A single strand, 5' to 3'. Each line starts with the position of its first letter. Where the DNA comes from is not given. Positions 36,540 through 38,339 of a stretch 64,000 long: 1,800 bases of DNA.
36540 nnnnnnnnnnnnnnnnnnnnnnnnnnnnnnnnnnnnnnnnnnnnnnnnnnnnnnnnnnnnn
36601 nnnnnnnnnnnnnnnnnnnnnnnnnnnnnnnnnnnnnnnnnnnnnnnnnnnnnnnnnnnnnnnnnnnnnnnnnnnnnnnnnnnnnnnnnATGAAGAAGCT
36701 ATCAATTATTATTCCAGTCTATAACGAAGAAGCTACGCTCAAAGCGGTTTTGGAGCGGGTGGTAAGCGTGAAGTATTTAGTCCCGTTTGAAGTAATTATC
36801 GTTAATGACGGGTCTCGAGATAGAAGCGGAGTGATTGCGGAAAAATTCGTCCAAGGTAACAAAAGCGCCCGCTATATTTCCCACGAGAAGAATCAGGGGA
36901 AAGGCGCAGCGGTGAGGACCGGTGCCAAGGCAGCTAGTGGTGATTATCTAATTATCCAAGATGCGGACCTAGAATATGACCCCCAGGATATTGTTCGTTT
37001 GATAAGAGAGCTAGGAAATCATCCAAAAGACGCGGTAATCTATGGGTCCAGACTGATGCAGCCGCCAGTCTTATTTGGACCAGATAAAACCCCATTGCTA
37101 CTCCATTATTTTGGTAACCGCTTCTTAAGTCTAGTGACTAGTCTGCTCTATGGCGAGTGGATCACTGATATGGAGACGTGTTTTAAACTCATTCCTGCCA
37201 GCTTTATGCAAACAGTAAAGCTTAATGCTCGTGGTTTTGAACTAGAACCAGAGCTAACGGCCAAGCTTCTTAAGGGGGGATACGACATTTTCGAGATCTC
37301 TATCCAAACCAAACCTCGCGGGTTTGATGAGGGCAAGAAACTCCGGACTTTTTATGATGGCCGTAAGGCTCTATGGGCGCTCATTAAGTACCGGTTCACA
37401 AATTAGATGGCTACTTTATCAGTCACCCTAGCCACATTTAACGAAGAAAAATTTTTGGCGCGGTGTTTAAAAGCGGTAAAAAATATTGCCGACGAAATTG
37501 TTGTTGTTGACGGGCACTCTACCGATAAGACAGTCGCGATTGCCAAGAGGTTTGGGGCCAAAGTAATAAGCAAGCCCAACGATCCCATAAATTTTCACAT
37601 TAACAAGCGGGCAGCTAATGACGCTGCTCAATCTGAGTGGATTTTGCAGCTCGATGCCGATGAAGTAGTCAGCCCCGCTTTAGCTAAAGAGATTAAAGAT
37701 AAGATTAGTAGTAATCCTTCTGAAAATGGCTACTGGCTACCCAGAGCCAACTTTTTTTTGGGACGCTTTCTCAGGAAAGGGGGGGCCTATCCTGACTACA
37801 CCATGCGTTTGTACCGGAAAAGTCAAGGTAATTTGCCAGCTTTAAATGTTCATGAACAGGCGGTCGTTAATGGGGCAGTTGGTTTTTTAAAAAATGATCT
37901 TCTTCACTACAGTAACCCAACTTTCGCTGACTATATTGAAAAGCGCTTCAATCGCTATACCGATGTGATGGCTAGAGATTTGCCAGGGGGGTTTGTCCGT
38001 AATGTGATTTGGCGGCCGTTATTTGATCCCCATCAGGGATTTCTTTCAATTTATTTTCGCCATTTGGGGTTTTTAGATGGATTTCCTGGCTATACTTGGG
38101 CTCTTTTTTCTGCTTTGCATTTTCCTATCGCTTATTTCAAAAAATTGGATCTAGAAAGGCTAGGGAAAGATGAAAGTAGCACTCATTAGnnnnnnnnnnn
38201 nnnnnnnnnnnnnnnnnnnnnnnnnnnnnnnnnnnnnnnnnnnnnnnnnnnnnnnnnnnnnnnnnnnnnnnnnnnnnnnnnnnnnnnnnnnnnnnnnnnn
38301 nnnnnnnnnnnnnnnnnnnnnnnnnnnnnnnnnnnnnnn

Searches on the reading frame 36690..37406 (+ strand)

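Call 6: search_protein_families(library=pfam, proteins=[window:36690-37406:+], max_evalue=0.001)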
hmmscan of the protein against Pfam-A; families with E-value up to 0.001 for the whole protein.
window:36690-37406:+ (238 aa): 3 families
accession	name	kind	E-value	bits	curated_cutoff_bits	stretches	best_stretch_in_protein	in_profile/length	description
PF00535.33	Glycos_transf_2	-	1.1e-35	123.5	23.3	1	5-121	1-116/168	Glycosyl transferase family 2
PF10111.15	Glyco_tranf_2_2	-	6.8e-08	32.8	27.3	1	5-94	1-92/276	Glycosyltransferase like family 2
PF13641.12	Glyco_tranf_2_3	-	4.9e-05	23.9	27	1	4-115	3-117/230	Glycosyltransferase like family 2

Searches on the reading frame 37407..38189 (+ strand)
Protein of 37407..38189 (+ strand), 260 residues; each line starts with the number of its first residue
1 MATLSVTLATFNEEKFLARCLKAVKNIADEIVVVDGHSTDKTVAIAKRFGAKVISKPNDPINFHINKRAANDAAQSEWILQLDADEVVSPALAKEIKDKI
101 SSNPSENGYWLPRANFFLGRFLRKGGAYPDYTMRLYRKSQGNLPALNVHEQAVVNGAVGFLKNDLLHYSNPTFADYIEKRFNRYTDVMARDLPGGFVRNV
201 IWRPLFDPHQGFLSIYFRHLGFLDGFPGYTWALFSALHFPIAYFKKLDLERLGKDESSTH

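Call 6: search_protein_families(library=pfam, proteins=[window:37407-38189:+], max_evalue=0.001)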
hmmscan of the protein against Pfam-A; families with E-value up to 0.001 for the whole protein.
window:37407-38189:+ (260 aa): 3 families
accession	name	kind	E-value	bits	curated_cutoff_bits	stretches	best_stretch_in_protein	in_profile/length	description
PF00535.33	Glycos_transf_2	-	1e-19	71.5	23.3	1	5-104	1-107/168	Glycosyl transferase family 2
PF13704.12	Glyco_tranf_2_4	-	2.7e-08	34.6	27.5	1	12-88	2-84/98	Glycosyl transferase family 2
PF12804.13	NTP_transf_3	-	0.00078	20.1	27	0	8-101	18-112/160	MobA-like NTP transferase domain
